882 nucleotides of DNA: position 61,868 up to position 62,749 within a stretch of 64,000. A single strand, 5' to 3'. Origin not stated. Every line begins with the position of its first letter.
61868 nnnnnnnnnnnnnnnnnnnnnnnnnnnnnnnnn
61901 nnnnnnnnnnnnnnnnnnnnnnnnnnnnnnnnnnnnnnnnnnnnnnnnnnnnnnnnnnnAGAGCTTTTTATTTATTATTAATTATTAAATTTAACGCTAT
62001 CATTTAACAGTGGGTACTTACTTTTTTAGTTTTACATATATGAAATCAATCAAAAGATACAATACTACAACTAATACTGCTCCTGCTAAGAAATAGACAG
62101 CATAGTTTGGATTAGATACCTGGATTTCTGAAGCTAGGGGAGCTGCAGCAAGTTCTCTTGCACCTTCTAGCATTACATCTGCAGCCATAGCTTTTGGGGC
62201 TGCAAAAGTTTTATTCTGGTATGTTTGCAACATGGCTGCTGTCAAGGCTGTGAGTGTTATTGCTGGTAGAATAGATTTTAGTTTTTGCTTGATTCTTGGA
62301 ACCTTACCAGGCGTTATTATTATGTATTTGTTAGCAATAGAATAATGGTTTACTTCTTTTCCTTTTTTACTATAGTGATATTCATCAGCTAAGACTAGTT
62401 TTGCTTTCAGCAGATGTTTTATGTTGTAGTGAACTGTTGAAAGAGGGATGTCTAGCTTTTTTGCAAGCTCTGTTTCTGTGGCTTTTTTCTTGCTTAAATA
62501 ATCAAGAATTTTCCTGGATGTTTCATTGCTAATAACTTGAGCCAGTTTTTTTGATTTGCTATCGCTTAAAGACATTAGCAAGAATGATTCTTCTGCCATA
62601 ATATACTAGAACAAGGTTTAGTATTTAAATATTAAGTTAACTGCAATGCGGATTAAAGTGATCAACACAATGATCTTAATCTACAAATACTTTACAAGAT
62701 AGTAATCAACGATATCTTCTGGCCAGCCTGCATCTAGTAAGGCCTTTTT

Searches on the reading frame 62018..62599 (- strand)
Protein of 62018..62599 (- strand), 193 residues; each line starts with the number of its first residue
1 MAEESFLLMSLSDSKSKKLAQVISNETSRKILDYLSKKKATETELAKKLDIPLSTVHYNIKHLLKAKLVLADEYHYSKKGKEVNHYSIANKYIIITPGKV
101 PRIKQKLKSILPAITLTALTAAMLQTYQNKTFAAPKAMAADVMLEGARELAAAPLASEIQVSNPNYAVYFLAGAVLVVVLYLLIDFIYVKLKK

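Call 84: search_protein_families(library=pfam, proteins=[window:62018-62599:-], max_evalue=0.001)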
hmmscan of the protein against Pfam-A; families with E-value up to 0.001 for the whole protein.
window:62018-62599:- (193 aa): 3 families
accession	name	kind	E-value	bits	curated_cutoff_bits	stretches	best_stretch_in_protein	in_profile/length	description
PF12840.13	HTH_20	-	4.2e-13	49.5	27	1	24-69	2-48/51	Helix-turn-helix domain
PF13412.12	HTH_24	-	5.5e-07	29.5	21.9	1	25-68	2-46/48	Winged helix-turn-helix DNA-binding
PF01022.26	HTH_5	-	0.00015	22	22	1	26-69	2-45/47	Bacterial regulatory protein, arsR family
